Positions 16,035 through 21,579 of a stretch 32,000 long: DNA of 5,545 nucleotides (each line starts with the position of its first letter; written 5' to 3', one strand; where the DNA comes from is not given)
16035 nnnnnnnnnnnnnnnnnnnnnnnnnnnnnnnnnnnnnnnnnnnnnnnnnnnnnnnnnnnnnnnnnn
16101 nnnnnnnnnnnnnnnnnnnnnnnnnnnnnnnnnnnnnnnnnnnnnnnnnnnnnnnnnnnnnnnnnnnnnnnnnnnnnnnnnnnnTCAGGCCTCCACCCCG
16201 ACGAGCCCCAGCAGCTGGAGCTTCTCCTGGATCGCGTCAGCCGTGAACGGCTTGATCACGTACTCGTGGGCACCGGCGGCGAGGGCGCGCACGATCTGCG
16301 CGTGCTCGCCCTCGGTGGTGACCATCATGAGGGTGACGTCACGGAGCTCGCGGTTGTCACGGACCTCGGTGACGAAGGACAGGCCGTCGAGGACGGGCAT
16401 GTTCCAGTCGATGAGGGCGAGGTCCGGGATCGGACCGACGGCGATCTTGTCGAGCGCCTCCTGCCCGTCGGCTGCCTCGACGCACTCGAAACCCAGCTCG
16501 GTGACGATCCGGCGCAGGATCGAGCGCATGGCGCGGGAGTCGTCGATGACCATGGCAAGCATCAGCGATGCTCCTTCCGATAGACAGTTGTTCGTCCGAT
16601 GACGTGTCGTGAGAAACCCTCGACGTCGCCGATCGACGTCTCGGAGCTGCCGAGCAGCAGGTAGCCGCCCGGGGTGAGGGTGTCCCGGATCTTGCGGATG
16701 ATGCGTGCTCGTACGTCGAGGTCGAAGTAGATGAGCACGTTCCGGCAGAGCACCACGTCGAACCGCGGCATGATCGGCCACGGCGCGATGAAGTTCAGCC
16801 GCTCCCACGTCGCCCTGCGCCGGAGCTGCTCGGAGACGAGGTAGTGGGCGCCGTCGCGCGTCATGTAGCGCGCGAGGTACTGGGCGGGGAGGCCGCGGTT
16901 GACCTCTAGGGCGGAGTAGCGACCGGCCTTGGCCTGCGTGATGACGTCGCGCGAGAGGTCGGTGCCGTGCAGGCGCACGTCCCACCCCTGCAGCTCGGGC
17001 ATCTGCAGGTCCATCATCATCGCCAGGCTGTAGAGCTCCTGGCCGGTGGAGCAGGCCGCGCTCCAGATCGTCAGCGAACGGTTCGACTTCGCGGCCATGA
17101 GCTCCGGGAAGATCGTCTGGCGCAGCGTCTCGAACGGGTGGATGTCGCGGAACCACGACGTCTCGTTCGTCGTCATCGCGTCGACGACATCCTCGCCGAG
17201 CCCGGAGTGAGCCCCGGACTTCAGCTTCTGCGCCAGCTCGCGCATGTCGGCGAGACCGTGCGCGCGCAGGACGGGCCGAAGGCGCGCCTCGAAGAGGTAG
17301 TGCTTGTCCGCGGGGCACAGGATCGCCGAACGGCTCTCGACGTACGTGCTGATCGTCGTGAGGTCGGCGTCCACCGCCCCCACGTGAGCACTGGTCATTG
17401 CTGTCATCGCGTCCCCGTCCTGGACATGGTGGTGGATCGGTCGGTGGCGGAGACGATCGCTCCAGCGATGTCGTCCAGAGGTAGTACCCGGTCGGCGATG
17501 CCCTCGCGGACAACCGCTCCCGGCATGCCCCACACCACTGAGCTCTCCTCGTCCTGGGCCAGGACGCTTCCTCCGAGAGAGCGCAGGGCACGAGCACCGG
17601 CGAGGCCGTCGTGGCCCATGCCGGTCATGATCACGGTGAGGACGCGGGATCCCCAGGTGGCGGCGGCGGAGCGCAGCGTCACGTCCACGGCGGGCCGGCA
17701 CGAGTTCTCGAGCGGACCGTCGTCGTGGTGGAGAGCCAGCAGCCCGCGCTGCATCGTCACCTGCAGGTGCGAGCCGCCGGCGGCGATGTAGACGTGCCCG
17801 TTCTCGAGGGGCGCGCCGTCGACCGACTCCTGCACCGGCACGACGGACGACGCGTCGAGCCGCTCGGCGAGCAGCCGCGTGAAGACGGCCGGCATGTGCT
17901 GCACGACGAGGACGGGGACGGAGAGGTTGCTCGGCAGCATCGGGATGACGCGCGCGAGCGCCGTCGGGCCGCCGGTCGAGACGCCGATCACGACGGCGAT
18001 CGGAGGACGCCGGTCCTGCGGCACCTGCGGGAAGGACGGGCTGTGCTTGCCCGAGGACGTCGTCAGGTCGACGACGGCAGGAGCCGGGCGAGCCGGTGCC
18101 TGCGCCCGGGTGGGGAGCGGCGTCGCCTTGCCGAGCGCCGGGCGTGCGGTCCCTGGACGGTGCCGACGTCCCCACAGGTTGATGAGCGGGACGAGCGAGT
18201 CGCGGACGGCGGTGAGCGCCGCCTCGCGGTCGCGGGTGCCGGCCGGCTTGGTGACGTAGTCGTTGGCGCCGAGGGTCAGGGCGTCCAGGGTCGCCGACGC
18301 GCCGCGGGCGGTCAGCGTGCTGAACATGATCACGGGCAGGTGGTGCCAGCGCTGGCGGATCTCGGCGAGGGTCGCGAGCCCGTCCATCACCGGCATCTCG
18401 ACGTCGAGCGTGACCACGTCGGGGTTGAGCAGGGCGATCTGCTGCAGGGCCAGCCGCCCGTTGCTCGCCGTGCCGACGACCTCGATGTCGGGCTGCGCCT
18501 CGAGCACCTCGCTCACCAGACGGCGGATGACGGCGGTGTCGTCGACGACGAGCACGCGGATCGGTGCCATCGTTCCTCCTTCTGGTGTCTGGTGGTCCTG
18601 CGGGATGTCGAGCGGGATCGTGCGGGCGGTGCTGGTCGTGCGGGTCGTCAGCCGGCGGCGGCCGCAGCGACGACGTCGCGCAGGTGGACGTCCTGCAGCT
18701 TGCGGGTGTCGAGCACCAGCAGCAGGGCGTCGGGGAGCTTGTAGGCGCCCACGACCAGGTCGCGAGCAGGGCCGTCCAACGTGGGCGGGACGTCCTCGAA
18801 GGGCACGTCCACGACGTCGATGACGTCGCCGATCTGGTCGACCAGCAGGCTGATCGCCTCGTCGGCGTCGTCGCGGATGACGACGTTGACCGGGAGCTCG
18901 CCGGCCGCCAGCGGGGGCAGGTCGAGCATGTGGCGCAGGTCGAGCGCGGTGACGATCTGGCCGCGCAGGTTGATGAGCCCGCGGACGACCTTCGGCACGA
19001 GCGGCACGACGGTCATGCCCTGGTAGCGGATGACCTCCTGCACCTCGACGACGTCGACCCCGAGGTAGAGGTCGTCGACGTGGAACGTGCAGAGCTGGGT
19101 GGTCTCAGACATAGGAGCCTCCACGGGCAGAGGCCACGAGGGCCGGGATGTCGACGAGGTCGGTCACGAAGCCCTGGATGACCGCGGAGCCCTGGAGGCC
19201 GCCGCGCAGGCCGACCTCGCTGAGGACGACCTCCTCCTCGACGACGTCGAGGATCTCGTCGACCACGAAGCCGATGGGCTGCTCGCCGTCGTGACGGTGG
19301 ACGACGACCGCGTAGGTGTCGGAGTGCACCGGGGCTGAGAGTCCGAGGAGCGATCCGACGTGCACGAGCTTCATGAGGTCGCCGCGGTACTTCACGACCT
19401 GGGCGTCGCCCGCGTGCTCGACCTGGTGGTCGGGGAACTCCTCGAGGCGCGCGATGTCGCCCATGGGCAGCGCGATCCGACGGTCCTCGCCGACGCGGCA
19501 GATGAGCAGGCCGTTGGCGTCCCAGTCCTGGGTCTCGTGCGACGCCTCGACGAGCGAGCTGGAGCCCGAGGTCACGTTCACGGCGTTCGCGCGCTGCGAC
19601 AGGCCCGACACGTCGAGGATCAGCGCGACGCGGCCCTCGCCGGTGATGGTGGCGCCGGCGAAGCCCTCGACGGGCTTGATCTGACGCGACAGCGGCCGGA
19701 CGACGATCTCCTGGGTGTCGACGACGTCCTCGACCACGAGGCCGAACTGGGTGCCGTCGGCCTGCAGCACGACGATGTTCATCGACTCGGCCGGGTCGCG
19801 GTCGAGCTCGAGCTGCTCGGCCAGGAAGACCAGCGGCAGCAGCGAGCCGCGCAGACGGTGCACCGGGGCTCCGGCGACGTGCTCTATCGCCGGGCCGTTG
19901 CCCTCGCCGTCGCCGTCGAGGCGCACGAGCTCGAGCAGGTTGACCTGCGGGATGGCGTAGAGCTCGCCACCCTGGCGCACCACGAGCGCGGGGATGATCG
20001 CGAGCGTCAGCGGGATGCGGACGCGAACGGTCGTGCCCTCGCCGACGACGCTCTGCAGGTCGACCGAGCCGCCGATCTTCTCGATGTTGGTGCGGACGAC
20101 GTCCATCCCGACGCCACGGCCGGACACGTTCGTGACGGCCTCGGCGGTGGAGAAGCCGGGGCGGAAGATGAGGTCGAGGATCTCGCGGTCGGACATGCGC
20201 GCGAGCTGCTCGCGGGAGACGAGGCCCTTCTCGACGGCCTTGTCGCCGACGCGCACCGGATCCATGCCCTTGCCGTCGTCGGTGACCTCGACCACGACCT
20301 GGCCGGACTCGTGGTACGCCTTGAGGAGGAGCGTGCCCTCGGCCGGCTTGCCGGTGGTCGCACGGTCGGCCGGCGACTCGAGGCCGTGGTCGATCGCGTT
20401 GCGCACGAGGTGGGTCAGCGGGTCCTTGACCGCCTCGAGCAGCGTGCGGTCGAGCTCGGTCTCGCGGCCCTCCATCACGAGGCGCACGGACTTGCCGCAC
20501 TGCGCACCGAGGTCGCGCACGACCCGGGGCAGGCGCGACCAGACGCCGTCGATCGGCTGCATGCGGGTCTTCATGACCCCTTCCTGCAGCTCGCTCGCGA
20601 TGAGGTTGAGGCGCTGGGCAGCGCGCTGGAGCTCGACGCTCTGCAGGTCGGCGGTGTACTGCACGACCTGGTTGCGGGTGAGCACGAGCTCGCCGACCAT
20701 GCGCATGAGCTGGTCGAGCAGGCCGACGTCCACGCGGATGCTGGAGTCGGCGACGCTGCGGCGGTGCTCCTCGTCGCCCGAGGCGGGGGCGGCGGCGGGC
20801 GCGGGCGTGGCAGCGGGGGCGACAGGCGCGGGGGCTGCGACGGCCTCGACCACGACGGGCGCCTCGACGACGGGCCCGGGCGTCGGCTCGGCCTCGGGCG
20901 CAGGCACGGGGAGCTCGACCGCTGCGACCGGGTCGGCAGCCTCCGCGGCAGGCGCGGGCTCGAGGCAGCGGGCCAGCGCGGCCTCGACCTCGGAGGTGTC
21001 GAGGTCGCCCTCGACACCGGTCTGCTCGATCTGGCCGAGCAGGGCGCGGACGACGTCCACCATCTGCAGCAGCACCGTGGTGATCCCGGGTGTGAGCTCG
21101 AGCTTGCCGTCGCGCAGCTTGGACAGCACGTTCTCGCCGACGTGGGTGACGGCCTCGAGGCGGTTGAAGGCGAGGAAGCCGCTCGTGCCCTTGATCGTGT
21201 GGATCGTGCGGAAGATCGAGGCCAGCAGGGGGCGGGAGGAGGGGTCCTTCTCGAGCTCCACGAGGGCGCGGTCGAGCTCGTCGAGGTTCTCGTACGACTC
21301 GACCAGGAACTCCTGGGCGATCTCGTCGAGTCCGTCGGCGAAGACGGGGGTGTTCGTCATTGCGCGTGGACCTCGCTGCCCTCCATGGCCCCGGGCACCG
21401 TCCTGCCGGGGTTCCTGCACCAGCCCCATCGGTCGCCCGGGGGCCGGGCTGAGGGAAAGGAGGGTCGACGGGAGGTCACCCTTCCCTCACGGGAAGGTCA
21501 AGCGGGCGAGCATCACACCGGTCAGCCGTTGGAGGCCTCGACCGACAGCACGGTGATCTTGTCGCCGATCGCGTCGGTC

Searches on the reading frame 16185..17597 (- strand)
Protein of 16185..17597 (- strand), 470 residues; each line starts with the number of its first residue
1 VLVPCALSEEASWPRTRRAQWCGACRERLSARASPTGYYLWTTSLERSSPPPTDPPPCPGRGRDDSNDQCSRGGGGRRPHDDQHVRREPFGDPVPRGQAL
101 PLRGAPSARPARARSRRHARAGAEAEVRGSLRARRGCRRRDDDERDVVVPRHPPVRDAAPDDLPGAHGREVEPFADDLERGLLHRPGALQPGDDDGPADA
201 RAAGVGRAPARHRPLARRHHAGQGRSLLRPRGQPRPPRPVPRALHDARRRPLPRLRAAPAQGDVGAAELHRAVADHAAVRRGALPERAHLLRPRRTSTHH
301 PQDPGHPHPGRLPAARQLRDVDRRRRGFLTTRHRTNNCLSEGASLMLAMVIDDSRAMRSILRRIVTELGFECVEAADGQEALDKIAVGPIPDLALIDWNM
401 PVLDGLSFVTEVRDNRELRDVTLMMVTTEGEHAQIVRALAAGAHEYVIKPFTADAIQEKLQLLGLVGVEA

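Call 7: search_protein_families(library=pfam, proteins=[window:16185-17597:-])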
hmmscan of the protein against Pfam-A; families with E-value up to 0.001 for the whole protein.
window:16185-17597:- (470 aa): 1 family
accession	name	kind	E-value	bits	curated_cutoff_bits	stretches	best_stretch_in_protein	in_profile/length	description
PF00072.30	Response_reg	-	4.2e-23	82.1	30.2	1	349-460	2-110/111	Response regulator receiver domain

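Call 50: search_protein_families(library=pfam, proteins=[window:16185-17597:-], max_evalue=1)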
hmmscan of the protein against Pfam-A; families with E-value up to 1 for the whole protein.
window:16185-17597:- (470 aa): 1 family
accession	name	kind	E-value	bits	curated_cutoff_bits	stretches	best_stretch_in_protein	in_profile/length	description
PF00072.30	Response_reg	-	4.2e-23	82.1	30.2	1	349-460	2-110/111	Response regulator receiver domain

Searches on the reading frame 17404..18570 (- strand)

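Call 7: search_protein_families(library=pfam, proteins=[window:17404-18570:-])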
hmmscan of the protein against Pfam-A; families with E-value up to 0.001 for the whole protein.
window:17404-18570:- (388 aa): 2 families
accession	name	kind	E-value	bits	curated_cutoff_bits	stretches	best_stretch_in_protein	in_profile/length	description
PF01339.22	CheB_methylest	-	1.7e-62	210.6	24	1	193-372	1-174/174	CheB methylesterase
PF00072.30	Response_reg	-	6.5e-26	91.1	30.2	1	6-114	1-105/111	Response regulator receiver domain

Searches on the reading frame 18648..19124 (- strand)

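Call 7: search_protein_families(library=pfam, proteins=[window:18648-19124:-])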
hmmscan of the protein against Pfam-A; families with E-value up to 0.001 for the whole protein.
window:18648-19124:- (158 aa): 1 family
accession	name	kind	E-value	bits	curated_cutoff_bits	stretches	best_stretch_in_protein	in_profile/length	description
PF01584.24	CheW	-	2.2e-25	89.3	23.5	1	11-143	2-133/138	CheW-like domain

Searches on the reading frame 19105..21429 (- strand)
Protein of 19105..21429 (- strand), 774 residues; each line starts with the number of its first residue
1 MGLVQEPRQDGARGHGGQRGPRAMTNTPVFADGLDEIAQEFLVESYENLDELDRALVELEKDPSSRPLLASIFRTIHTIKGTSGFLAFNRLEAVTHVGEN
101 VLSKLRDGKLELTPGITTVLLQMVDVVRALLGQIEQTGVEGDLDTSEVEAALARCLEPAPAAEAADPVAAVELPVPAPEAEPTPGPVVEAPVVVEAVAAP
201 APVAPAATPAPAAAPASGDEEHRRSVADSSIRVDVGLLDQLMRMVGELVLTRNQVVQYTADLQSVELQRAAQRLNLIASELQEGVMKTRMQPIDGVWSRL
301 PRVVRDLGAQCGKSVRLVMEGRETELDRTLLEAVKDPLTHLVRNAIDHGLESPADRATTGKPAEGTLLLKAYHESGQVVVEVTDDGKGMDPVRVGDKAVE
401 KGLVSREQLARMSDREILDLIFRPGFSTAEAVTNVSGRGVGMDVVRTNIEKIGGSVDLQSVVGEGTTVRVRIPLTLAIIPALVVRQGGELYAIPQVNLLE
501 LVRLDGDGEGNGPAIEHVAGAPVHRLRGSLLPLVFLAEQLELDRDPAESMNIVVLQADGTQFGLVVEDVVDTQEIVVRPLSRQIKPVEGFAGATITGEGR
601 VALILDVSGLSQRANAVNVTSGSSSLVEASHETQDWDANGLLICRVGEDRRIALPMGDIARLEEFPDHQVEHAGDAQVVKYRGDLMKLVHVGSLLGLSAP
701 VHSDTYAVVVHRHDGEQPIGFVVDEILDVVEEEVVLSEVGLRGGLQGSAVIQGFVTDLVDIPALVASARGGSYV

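Call 8: search_protein_families(library=pfam, proteins=[window:19105-21429:-])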
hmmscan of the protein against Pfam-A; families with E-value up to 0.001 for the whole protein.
window:19105-21429:- (774 aa): 4 families
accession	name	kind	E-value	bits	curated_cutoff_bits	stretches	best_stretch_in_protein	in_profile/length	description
PF01584.24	CheW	-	2.6e-35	121.5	23.5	2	481-613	2-136/138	CheW-like domain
PF02518.31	HATPase_c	-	8.9e-18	65.2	26.4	1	336-475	4-110/111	Histidine kinase-, DNA gyrase B-, and HSP90-like ATPase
PF02895.20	H-kinase_dim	-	3.6e-16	59.8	23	1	229-288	2-68/68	Signal transducing histidine kinase, homodimeric domain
PF01627.28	Hpt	-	9.5e-14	51.8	24.6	1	36-129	1-83/84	Hpt domain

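Call 33: find_related_loci(query=window:19105-21361:-, collection=metagenome_contigs, flank=4000)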
Query window:19105-21361:- (752 aa) in metagenome_contigs; peptide patterns used: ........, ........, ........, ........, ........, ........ (x = any residue, [..] = any of these).
600 stretches matched a pattern (row limit reached: there are more); 51 encode a relative of the query (tblastn E <= 1e-3); 51 distinct loci.
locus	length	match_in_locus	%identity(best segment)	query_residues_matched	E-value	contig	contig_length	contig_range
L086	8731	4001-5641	81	206-752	2e-106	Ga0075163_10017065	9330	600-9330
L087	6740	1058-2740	40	17-571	2e-27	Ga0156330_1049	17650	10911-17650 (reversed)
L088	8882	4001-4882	47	204-499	5e-26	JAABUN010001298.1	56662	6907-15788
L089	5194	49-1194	42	50-478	2e-25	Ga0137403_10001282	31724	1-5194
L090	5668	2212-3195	41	250-575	2e-23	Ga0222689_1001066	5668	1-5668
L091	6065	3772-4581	50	205-474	7e-22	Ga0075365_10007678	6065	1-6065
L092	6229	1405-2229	44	206-480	4e-20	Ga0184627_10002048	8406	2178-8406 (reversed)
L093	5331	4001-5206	45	191-586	2e-19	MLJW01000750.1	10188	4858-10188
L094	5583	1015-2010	35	214-542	3e-18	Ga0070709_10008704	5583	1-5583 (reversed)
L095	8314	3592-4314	54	219-459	6e-18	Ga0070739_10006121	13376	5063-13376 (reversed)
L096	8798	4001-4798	40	209-474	5e-16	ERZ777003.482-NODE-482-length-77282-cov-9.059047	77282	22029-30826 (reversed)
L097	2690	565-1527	41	204-526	1e-15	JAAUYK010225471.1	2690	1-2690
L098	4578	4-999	49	255-587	1e-15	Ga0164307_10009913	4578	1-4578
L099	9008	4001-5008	45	250-581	2e-15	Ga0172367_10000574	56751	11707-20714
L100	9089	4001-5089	36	207-562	2e-22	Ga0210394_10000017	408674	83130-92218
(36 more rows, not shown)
